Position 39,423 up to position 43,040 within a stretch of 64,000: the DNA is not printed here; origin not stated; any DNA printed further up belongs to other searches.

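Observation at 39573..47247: Coupled PLD-nuclease/SNF2-helicase + large N6A methyltransferase + HEPN-like gene: a defence cassette that fits no canonical system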

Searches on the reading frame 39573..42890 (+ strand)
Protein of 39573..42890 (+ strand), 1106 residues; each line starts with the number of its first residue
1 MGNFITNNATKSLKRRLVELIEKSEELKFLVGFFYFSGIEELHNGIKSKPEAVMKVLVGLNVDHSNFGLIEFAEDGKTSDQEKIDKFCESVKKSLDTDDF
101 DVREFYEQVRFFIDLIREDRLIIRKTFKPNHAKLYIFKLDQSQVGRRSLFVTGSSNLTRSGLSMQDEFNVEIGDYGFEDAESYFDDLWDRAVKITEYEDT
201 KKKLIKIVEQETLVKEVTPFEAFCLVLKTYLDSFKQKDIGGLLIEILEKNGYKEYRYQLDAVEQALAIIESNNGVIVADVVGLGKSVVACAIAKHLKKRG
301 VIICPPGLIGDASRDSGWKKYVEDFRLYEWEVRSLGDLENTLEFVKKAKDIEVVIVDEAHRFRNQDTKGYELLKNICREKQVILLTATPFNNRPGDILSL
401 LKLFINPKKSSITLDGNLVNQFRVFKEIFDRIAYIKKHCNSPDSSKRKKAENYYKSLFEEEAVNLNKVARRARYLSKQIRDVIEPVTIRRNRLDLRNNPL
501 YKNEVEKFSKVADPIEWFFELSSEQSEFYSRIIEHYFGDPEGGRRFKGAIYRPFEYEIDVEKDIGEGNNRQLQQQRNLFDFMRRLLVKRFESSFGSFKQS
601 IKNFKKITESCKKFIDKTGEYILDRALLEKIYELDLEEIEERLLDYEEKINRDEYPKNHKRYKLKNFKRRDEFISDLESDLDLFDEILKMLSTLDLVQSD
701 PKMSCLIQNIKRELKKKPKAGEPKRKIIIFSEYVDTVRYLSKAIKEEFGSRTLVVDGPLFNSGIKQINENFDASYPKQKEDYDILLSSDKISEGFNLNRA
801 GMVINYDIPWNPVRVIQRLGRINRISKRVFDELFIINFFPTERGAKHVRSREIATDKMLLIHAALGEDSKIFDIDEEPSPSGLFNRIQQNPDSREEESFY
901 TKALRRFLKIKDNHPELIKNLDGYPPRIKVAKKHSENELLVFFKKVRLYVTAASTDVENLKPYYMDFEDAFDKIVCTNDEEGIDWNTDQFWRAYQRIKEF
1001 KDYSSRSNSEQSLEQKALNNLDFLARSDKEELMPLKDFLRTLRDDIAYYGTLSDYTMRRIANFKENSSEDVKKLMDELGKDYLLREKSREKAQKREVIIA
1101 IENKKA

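Call 3: search_protein_families(library=pfam, proteins=[window:39573-42890:+], max_evalue=0.01)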
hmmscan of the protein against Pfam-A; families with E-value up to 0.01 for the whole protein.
window:39573-42890:+ (1106 aa): 10 families
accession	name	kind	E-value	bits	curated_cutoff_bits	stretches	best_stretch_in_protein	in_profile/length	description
PF00271.37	Helicase_C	-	9.3e-17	61.7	23.5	1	720-825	11-109/110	Helicase conserved C-terminal domain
PF00176.29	SNF2-rel_dom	-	4.1e-12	46.2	24.9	1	342-531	118-251/290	SNF2-related domain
PF04851.21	ResIII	-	2.3e-10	41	22.5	1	343-390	120-163/164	Type III restriction enzyme, res subunit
PF00270.35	DEAD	-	2.5e-08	34.3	26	1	336-390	103-161/167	DEAD/DEAH box helicase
PF13091.12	PLDc_2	-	4.2e-06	27.1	27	1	126-188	77-132/132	PLD-like domain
PF18766.7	SWI2_SNF2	-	0.00035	20.7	26.7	0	342-392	111-158/221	SWI2/SNF2 ATPase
PF20720.3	nSTAND3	-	0.0005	20.2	27.2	0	260-357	5-72/155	Novel STAND NTPase 3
PF09848.15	SLFN-g3_helicase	-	0.00066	19.5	24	1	328-385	59-120/354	Schlafen group 3, DNA/RNA helicase domain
PF09565.16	RE_NgoFVII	-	0.0013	18.5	23.8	0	128-188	91-149/162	NgoFVII restriction endonuclease N-terminal PLD domain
PF00004.35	AAA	-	0.0018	19.2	21.2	1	282-366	8-73/131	ATPase family associated with various cellular activities (AAA)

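Call 4: search_protein_families(library=padloc, proteins=[window:39573-42890:+], max_evalue=0.01)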
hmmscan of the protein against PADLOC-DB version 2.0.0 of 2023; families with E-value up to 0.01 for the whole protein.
window:39573-42890:+ (1106 aa): 33 families (the best 25 are shown)
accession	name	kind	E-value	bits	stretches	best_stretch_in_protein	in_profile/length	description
PDLC01075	C3a139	-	1.7e-33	114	1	7-875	6-776/948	HKD+Snf2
PDLC02621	DrmD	-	2.2e-32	110.3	2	572-919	389-720/1040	DrmD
PDLC02623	DrmD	-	8.1e-30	101.3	2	685-839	495-636/1040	DrmD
PDLC02500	BrxHI|BrxHII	-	5.9e-29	99.2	2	647-874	408-617/933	BrxHI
PDLC00659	HmaA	-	1.8e-27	93.7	1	573-833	363-618/1176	SNF2 helicase / DEAD-box helicase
PDLC02619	DrmD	-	9.4e-23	78.3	2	628-874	323-579/872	DrmD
PDLC02572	DrmA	-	1.5e-21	74.1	1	579-845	393-640/1043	DrmA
PDLC02843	DpdE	-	3.7e-21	72.8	2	276-404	179-312/1091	DpdE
PDLC02193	PLD_Helicase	-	4.1e-18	62.9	1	687-827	658-799/905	-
PDLC02632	DrmD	-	1.3e-17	61.6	1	572-846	387-642/662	DrmD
PDLC02504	BrxHI|BrxHII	-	2e-17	60.4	1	679-874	441-626/971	BrxHII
PDLC02620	DrmD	-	3.4e-17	59.7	1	725-868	485-616/1060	DrmD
PDLC02840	DpdE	-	3.3e-16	56.8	2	698-827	537-656/1091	DpdE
PDLC02633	DrmD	-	1.5e-14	50.9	2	724-829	526-632/839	DrmD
PDLC02625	DrmD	-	1e-13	48.8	1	584-831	152-375/792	DrmD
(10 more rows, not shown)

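Call 5: search_protein_families(library=ncbifam, proteins=[window:39573-42890:+], max_evalue=0.01)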
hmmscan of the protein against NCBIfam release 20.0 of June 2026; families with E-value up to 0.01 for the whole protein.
window:39573-42890:+ (1106 aa): 11 families
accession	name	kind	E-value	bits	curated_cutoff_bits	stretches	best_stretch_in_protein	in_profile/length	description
NF038317.1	DISARM_DrmD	equivalog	1.4e-42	146.1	610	3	572-922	373-705/1021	DISARM system SNF2-like helicase DrmD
NF042964.1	phospholipD_antiphage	equivalog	9.2e-28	97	1100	1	349-838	358-801/895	phospholipase D-like domain-containing anti-phage protein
NF041062.1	DpdE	equivalog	3.5e-25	88.2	500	2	668-826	496-641/1048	protein DpdE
NF038318.1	DISARM_DrmD_b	equivalog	1.2e-21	76.6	950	2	665-871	358-573/868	DISARM system SNF2-like helicase DrmD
NF003426.0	PRK04914.1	equivalog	8.1e-14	50.8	576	1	695-827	474-593/959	RNA polymerase-associated protein RapA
NF010337.0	PRK13766.1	equivalog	6.3e-12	44.4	610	1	695-825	342-468/781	Hef nuclease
NF041790.1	anti-phage_ZorD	equivalog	1.8e-09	36.1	1500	1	695-827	899-1026/1035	type I Zorya anti-phage system protein ZorD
NF058637.1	helic_SCO1167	equivalog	1.1e-06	27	1200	1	726-826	781-875/932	SCO1167/SCO6262 family helicase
NF008642.0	PRK11634.1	equivalog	0.00033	19.2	989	1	782-834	296-348/628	DEAD/DEAH family ATP-dependent RNA helicase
NF053631.1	RNA_helic_CshA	equivalog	0.00074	18.5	646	1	778-835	284-341/434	degradosome RNA helicase CshA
NF008394.0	PRK11192.1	equivalog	0.001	18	507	1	725-827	248-343/441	ATP-dependent RNA helicase SrmB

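Call 8: find_homologous_proteins(query=window:39573-42890:+)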
Query window:39573-42890:+ (1106 aa): 4825 proteins with E <= 0.001 among 8000 candidates; the best 120 are listed.
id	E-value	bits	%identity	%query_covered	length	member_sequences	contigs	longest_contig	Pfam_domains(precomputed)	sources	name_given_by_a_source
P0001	0.0e+0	2460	100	100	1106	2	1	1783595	PF00270.36,PF00176.30,PF13091.13,PF00271.38,PF04851.22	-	-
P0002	0.0e+0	1862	74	100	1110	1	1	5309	PF00270.36,PF00176.30,PF13091.13,PF09565.17,PF00271.38,PF04851.22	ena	-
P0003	0.0e+0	1841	73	100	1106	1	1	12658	PF00270.36,PF00176.30,PF13091.13,PF00271.38,PF04851.22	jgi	jgi:superfamily II DNA or RNA helicase/HKD family nuclease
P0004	0.0e+0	1832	74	100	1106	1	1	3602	PF00270.36,PF00176.30,PF13091.13,PF00271.38,PF04851.22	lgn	-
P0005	0.0e+0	1829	73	100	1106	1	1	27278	PF00270.36,PF00176.30,PF13091.13,PF00271.38,PF04851.22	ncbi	-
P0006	0.0e+0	1813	73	100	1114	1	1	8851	PF00270.36,PF00176.30,PF13091.13,PF00271.38,PF04851.22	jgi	jgi:superfamily II DNA or RNA helicase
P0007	0.0e+0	1809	72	100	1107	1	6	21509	PF00270.36,PF00176.30,PF13091.13,PF00271.38,PF04851.22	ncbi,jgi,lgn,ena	-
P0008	0.0e+0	1805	73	100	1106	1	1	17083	PF00270.36,PF00176.30,PF13091.13,PF00271.38,PF04851.22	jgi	jgi:superfamily II DNA or RNA helicase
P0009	0.0e+0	1804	72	100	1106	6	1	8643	PF00270.36,PF00176.30,PF13091.13,PF00271.38,PF04851.22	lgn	-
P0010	0.0e+0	1803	72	100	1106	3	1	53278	PF00270.36,PF00176.30,PF13091.13,PF00271.38,PF04851.22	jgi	jgi:superfamily II DNA or RNA helicase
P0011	0.0e+0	1801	72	100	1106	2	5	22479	PF00270.36,PF00176.30,PF13091.13,PF00271.38,PF04851.22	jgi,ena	-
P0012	0.0e+0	1800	72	100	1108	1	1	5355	PF00270.36,PF00176.30,PF13091.13,PF00271.38,PF04851.22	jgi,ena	-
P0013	0.0e+0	1798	73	100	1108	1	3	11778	PF00270.36,PF00176.30,PF13091.13,PF00271.38,PF04851.22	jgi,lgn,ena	-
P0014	0.0e+0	1798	73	100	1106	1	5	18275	PF00270.36,PF00176.30,PF13091.13,PF00271.38,PF04851.22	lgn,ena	-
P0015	0.0e+0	1797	72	100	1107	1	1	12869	PF00270.36,PF00176.30,PF13091.13,PF00271.38,PF04851.22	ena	-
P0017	0.0e+0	1792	72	100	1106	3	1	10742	PF00270.36,PF00176.30,PF13091.13,PF00271.38,PF04851.22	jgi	-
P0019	0.0e+0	1790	72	99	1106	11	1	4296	PF00270.36,PF00176.30,PF13091.13,PF00271.38,PF04851.22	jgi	-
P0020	0.0e+0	1789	72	100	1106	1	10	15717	PF00270.36,PF00176.30,PF13091.13,PF00271.38,PF04851.22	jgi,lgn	jgi:superfamily II DNA or RNA helicase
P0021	0.0e+0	1787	72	100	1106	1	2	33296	PF00270.36,PF00176.30,PF13091.13,PF00271.38,PF04851.22,PF20720.4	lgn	-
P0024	0.0e+0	1785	72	100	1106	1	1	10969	PF00270.36,PF00176.30,PF13091.13,PF00271.38,PF04851.22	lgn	-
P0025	0.0e+0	1784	72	100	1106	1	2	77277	PF00270.36,PF00176.30,PF13091.13,PF00271.38,PF04851.22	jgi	jgi:superfamily II DNA or RNA helicase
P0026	0.0e+0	1782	71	100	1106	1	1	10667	PF00270.36,PF00176.30,PF13091.13,PF00271.38,PF04851.22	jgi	-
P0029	0.0e+0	1776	71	100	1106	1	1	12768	PF00270.36,PF00176.30,PF13091.13,PF00271.38,PF04851.22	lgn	-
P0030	0.0e+0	1774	71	100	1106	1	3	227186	PF00270.36,PF00176.30,PF13091.13,PF00271.38,PF04851.22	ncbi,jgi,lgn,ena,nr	ncbi:MAG TPA: helicase [Lentisphaeria bacterium]|nr:MAG: helicase [Lentisphaerae bacterium GWF2_38_6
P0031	0.0e+0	1773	71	100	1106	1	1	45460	PF00270.36,PF00176.30,PF13091.13,PF00271.38,PF04851.22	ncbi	-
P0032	0.0e+0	1772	71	100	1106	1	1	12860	PF00270.36,PF00176.30,PF13091.13,PF00271.38,PF04851.22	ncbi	-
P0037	0.0e+0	1762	71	100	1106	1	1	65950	PF00270.36,PF00176.30,PF00271.38,PF04851.22,PF20720.4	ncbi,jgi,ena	-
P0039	0.0e+0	1759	70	100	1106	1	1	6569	PF00270.36,PF00176.30,PF13091.13,PF00271.38,PF04851.22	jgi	-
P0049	0.0e+0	1738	70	100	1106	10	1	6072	PF00270.36,PF00176.30,PF13091.13,PF00271.38,PF04851.22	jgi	jgi:superfamily II DNA or RNA helicase/HKD family nuclease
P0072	0.0e+0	1699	68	100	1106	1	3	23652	PF00270.36,PF00176.30,PF13091.13,PF00271.38,PF04851.22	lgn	-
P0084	0.0e+0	1676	68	100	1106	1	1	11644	PF00270.36,PF00176.30,PF13091.13,PF09565.17,PF00271.38,PF04851.22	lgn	-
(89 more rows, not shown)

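Call 15: search_solved_structures(query=window:39573-42890:+, max_evalue=0.01)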
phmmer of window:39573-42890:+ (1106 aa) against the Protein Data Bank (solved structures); distinct sequences matched with E-value up to 0.01: 48.
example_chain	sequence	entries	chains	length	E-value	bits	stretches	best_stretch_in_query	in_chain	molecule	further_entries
1z63_A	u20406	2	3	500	1.5e-09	39.7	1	272-407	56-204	Helicase of the snf2/rad54 family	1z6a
7ux9_P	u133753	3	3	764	5.3e-09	37.8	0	352-404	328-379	ATP-dependent DNA helicase DDM1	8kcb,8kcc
8wh5_K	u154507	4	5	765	5.4e-09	37.8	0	352-404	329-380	ATP-dependent DNA helicase DDM1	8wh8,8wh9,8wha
8j90_K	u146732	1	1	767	5.4e-09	37.8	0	352-405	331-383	ATP-dependent DNA helicase DDM1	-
8skz_A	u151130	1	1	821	8.1e-09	37.2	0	352-404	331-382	ATP-dependent DNA helicase DDM1,Lymphoid-specific helicase chimera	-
6ne3_W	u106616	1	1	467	2.6e-07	32.2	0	344-405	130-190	SWI/SNF-related matrix-associated actin-dependent regulator of chromatin subfamily A membe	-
8qy7_A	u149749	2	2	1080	6.5e-07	30.9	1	712-868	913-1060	DEAD/DEAH box helicase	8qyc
5jxr_A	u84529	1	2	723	9.8e-07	30.3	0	777-828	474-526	Chromatin-remodeling complex ATPase-like protein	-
6pwf_K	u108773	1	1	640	2.3e-06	29.1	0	351-405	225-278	chromatin remodeling factor ISWI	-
3mwy_W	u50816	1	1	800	3e-06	28.7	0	725-839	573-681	Chromo domain-containing protein 1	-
9n6h_K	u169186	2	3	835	3.1e-06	28.7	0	725-839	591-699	Chromo domain-containing protein 1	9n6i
6vzg_K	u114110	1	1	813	6.9e-06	27.5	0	338-408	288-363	Nuclear protein STH1/NPS1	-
6vz4_K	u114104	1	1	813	6.9e-06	27.5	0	338-408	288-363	Nuclear protein STH1/NPS1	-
9ge5_G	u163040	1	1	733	1.1e-05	26.9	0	257-320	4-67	Chromatin-remodeling ATPase INO80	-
5hzr_A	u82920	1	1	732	1.9e-05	26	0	782-833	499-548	SNF2-family ATP dependent chromatin remodeling factor like protein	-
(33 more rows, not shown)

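Call 17: find_related_loci(query=window:39573-42890:+, collection=genome_contigs, flank=10000)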
Query window:39573-42890:+ (1106 aa) in genome_contigs; peptide patterns used: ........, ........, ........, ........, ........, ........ (x = any residue, [..] = any of these).
50 stretches matched a pattern; 18 encode a relative of the query (tblastn E <= 1e-3); 18 distinct loci.
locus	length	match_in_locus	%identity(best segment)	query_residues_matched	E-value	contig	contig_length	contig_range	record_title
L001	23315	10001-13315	71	1-1105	0e+0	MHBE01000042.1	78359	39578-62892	MAG: Lentisphaerae bacterium GWF2_38_69 gwf2_scaffold_424, whole genome shotgun sequence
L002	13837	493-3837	70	1-1105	0e+0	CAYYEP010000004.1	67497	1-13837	MAG TPA_asm: uncultured Candidatus Saccharibacteria bacterium isolate SRP192927_co3_458 genome assembly, contig: NODE_66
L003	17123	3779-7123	70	1-1105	0e+0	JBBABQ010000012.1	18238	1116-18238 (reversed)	MAG: Candidatus Paceibacterota bacterium isolate SO_2017_LW1_25 NODE_2361_length_18238_cov_0.949533_LW64-88_2017, whole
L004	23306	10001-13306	69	1-1105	0e+0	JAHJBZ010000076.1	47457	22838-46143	MAG: Patescibacteria group bacterium isolate Modern_marine.mb.280 Modern_marine.mb.280_k141_2242993, whole genome shotgu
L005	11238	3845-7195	63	1-1106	0e+0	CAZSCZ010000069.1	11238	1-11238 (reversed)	MAG TPA_asm: uncultured Spirochaetia bacterium isolate binchicken_co256_261 genome assembly, contig: NODE_15108_length_1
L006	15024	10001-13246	64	38-1106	0e+0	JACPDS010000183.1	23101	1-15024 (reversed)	MAG: Armatimonadetes bacterium isolate NC_groundwater_315_Ag_B-0.1um_31_7 GD18-4_B1_scaffold_1298449, whole genome shotg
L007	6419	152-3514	60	1-1105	0e+0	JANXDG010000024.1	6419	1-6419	MAG: Endomicrobia bacterium isolate SKYB98 k141_139152, whole genome shotgun sequence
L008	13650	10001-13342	59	1-1105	0e+0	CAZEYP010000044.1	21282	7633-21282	MAG TPA_asm: uncultured Nitrospirota bacterium isolate binchicken_co172_141 genome assembly, contig: NODE_1916_length_21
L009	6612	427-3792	55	1-1104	0e+0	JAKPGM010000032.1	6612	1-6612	MAG: Bacteroidota bacterium isolate JPMR_metabat.90 k141_89555, whole genome shotgun sequence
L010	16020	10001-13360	56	1-1103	0e+0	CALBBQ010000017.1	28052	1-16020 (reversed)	MAG: uncultured Bacteroidales bacterium isolate R1_Bin_METABAT__314_1 genome assembly, contig: c_000001458826, whole gen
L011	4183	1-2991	58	124-1103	0e+0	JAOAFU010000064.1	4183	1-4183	MAG: Bacteroidales bacterium isolate SKW298 k141_731732, whole genome shotgun sequence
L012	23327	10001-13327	47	2-1104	0e+0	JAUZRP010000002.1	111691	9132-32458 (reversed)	MAG: Desulfonauticus sp. isolate GS19_ROV14_BS02-AMOR20_M0760 AMOR20_M0760_contig2, whole genome shotgun sequence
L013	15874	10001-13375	46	1-1103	0e+0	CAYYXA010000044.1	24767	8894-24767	MAG TPA_asm: uncultured Brevinematales bacterium isolate binchicken_co25_1 genome assembly, contig: k141_133477, whole g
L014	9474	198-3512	70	1-1105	0e+0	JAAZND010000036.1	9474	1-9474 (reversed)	MAG: Candidatus Beckwithbacteria bacterium isolate AS27yjCOA_127 70162_AS27, whole genome shotgun sequence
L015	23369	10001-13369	59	1-1106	0e+0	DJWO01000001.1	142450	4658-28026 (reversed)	MAG TPA_asm: Candidatus Aminicenantes bacterium UBA6228 UBA6228_contig_39952, whole genome shotgun sequence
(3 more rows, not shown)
